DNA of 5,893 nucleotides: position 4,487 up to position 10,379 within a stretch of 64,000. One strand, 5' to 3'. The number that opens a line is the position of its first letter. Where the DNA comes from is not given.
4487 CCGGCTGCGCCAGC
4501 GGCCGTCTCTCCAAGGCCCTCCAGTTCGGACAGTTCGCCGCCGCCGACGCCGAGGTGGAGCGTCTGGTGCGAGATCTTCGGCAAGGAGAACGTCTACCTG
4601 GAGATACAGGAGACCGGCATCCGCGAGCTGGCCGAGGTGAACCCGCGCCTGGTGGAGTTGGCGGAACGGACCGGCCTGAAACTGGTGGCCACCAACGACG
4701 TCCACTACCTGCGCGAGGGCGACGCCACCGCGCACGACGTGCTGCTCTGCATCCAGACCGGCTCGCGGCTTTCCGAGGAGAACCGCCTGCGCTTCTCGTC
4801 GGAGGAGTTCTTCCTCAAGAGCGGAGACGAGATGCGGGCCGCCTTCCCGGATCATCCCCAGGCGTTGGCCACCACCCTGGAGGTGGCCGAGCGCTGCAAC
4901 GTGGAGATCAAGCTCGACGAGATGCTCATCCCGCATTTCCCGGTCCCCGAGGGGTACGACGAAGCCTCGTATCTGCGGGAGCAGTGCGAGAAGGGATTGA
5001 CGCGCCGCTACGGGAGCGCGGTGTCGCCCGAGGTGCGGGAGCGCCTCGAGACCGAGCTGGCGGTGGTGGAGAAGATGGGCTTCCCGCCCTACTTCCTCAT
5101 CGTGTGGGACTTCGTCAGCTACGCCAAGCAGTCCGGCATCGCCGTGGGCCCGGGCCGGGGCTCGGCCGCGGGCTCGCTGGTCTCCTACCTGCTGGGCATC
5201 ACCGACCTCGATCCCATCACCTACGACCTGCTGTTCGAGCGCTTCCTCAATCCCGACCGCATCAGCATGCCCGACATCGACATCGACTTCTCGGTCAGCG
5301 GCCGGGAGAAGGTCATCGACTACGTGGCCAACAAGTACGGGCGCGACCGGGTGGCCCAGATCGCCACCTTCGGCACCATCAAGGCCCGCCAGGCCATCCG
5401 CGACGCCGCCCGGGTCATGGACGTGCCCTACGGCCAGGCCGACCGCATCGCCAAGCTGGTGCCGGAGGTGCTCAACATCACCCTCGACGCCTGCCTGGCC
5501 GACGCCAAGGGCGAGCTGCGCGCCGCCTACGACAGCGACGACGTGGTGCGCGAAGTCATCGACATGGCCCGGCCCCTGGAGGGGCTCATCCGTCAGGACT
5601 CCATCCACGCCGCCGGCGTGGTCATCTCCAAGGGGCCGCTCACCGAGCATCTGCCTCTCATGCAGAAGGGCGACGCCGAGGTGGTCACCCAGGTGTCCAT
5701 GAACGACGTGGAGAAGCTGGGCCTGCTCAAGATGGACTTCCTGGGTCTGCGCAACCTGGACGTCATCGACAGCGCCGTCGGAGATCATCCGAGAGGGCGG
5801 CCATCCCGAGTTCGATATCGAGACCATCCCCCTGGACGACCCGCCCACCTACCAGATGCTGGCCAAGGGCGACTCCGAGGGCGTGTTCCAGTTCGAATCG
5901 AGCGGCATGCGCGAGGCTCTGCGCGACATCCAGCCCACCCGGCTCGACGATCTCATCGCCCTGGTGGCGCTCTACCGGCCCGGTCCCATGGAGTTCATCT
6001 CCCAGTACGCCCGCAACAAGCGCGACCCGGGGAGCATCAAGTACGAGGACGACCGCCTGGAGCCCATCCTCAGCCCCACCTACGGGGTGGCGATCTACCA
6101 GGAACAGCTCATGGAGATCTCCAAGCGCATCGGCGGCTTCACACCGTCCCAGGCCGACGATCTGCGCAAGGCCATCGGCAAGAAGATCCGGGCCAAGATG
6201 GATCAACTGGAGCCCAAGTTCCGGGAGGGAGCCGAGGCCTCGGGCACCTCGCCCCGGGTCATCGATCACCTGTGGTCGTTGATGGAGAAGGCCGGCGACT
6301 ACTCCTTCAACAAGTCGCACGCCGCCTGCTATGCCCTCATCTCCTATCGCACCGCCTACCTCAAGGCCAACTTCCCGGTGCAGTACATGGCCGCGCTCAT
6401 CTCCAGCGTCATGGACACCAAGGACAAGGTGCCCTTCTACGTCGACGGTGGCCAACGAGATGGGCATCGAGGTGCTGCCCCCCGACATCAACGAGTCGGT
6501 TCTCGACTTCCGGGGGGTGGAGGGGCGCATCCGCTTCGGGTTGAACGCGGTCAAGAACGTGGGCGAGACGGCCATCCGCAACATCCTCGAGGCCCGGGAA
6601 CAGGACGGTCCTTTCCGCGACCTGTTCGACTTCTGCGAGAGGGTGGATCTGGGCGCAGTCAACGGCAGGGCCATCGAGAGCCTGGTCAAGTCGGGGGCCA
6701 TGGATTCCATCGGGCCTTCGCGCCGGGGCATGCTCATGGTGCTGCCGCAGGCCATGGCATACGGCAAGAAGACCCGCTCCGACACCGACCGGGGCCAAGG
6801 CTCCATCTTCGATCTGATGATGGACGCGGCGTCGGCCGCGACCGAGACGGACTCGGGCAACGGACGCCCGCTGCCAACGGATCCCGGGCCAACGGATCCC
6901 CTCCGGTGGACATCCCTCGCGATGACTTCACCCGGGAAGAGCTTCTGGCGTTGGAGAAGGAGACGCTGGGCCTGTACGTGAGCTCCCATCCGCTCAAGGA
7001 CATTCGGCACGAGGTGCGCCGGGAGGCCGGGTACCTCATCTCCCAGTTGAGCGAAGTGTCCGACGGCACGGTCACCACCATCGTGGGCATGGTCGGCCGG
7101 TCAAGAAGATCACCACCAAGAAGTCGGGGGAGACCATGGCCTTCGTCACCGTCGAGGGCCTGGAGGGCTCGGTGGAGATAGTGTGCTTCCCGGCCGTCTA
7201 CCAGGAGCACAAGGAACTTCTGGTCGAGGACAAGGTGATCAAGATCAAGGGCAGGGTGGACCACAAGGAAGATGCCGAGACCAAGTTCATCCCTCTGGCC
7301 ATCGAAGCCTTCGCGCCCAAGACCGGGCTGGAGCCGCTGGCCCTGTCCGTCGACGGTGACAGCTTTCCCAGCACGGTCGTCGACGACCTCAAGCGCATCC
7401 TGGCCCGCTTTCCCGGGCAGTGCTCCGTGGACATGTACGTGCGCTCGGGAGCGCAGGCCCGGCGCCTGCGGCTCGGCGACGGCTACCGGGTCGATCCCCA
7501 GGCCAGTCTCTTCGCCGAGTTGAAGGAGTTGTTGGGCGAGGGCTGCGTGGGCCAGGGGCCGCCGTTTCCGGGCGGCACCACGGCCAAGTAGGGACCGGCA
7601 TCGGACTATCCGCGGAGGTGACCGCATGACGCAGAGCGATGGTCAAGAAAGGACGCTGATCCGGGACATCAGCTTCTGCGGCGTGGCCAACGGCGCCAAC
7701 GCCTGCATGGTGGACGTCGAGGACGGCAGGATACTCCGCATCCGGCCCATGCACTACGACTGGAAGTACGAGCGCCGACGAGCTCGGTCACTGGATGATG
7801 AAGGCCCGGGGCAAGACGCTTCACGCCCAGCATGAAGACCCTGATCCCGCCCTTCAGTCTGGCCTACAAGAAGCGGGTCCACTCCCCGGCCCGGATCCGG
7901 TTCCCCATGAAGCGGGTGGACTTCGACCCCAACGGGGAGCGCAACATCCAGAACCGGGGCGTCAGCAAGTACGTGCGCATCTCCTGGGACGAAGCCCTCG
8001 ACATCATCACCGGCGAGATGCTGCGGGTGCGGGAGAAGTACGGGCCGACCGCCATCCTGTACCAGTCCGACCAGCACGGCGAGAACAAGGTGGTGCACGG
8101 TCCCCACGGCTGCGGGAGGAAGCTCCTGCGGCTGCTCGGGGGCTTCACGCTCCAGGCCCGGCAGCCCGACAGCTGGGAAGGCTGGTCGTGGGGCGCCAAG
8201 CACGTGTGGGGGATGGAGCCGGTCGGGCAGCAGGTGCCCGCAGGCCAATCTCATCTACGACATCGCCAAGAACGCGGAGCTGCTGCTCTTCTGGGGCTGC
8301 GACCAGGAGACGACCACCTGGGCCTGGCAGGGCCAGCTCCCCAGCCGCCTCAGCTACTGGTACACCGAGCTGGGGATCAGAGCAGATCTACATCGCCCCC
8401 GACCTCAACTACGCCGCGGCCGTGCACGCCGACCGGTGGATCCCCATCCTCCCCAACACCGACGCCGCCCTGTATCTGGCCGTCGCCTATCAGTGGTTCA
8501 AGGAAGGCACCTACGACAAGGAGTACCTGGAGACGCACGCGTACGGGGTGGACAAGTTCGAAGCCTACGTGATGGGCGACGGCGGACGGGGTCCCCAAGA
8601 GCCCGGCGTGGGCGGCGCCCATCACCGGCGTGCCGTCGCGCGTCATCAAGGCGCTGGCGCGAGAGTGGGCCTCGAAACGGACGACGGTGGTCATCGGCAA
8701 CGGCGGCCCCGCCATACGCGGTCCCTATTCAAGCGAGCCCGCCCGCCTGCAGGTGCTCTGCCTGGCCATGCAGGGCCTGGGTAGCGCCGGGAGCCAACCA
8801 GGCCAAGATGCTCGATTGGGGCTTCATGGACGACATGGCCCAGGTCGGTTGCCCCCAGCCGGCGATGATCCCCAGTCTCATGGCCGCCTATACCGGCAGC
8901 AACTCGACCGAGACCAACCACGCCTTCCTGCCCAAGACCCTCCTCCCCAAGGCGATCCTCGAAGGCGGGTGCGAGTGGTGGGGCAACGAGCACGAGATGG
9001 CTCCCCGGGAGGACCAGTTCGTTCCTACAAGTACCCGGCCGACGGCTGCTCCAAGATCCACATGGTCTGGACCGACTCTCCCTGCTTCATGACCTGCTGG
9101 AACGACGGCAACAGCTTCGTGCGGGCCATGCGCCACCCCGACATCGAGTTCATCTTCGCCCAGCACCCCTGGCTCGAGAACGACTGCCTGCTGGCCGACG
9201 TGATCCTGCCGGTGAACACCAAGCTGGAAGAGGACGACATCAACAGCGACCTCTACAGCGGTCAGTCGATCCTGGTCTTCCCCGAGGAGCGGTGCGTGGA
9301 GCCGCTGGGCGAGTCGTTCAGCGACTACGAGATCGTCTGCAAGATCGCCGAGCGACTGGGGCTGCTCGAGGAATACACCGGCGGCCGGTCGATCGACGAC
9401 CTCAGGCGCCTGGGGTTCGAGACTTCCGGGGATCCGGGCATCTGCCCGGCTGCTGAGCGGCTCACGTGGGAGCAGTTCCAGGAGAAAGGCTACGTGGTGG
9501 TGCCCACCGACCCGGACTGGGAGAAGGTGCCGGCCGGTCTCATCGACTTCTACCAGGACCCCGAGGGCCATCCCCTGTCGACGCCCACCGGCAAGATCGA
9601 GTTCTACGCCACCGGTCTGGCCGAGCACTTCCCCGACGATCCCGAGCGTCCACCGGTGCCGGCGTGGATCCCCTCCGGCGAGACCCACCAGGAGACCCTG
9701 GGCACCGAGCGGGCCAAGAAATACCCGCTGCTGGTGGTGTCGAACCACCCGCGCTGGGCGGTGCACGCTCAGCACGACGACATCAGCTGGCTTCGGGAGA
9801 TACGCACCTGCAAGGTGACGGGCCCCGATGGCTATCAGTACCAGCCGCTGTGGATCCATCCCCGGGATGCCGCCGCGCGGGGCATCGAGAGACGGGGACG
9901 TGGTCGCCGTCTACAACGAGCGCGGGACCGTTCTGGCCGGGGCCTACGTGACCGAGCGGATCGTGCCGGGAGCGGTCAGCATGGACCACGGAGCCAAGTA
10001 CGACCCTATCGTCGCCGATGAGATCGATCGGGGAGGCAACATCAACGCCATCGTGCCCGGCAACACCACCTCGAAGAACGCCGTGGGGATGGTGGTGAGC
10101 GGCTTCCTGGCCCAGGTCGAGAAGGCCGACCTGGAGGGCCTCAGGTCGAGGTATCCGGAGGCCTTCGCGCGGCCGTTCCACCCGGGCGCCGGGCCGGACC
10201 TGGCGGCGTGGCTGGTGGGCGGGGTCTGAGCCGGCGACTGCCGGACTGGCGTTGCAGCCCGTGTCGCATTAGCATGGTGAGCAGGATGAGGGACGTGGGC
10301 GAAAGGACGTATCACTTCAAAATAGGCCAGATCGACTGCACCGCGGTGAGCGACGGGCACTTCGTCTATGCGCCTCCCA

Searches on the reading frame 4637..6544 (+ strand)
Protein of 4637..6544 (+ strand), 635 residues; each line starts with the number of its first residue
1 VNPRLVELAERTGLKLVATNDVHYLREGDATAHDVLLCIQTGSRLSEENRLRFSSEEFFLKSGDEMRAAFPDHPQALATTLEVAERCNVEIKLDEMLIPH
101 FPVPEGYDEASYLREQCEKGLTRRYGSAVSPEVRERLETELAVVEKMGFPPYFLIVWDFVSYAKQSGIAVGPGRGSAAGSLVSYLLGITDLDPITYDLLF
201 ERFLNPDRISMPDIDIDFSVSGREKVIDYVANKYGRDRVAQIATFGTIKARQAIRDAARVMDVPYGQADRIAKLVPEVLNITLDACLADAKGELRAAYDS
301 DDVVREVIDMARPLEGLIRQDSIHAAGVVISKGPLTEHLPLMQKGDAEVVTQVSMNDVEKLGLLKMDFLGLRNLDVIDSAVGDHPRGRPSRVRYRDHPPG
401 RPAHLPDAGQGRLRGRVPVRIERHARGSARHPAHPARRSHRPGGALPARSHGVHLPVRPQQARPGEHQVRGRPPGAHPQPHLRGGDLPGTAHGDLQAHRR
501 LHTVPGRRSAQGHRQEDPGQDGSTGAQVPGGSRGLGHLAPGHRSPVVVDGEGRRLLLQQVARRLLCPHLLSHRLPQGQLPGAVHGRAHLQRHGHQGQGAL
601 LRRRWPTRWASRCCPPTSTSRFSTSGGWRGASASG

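Call 44: search_protein_families(library=pfam, proteins=[window:4637-6544:+], max_evalue=0.0001)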
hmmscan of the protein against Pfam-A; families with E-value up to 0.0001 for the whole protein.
window:4637-6544:+ (635 aa): 1 family
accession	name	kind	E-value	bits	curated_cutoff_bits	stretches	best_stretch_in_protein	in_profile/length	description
PF07733.18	DNA_pol3_alpha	-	4.2e-103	344.9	23.9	1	111-370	1-260/260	Bacterial DNA polymerase III alpha NTPase domain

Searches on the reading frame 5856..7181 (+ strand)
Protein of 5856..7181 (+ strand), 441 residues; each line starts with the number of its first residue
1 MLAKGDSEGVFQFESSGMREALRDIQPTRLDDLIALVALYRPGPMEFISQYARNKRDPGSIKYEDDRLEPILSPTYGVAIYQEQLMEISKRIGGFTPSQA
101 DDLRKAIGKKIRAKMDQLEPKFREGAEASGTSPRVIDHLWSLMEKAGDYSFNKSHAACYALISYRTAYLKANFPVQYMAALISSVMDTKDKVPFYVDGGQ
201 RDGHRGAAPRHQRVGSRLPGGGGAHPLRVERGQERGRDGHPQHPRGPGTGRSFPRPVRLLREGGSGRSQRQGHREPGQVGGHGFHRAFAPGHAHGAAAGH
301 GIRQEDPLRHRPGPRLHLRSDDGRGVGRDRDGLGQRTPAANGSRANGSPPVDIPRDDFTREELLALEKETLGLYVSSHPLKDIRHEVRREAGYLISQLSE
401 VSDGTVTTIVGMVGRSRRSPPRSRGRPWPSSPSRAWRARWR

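Call 44: search_protein_families(library=pfam, proteins=[window:5856-7181:+], max_evalue=0.0001)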
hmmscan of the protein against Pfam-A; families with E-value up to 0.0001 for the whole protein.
window:5856-7181:+ (441 aa): 1 family
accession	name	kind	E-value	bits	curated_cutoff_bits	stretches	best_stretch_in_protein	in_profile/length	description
PF17657.6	DNA_pol3_finger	-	1.8e-45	154.7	22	1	1-129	35-165/166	Bacterial DNA polymerase III alpha subunit finger domain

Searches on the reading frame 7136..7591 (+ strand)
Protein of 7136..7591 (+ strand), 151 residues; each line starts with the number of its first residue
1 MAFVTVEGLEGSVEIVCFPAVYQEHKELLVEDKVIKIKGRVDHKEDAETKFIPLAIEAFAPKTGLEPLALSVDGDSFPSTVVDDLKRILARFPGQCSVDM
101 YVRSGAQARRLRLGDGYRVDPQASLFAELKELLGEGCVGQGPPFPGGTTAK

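Call 44: search_protein_families(library=pfam, proteins=[window:7136-7591:+], max_evalue=0.0001)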
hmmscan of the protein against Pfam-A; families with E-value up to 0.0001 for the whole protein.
window:7136-7591:+ (151 aa): 2 families
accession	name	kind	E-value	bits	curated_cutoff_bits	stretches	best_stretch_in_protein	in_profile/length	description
PF01336.31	tRNA_anti-codon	-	2.4e-07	31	27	1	1-46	17-62/75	OB-fold nucleic acid binding domain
PF20914.2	DNA_pol_IIIA_C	-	1.5e-05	25.1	22.5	1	85-134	2-52/52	DNA polymerase III subunit alpha, C-terminal domain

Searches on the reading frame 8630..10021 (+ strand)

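Call 42: search_protein_families(library=pfam, proteins=[window:8630-10021:+], max_evalue=0.00001)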
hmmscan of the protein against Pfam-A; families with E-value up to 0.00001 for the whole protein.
window:8630-10021:+ (463 aa): 1 family
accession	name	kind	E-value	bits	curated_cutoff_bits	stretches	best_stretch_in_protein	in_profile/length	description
PF00384.28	Molybdopterin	-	6e-06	26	24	1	141-242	257-353/353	Molybdopterin oxidoreductase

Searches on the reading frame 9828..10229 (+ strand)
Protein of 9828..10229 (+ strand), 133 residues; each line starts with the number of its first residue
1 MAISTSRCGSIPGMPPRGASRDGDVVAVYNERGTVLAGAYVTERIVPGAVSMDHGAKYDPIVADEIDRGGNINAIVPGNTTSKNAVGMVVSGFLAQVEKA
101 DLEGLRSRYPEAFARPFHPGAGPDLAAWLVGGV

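Call 44: search_protein_families(library=pfam, proteins=[window:9828-10229:+], max_evalue=0.0001)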
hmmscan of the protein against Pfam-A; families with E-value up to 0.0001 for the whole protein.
window:9828-10229:+ (133 aa): 1 family
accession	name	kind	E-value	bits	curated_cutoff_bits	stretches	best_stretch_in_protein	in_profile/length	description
PF01568.27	Molydop_binding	-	5.9e-11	42.8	26.8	1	21-81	45-98/110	Molydopterin dinucleotide binding domain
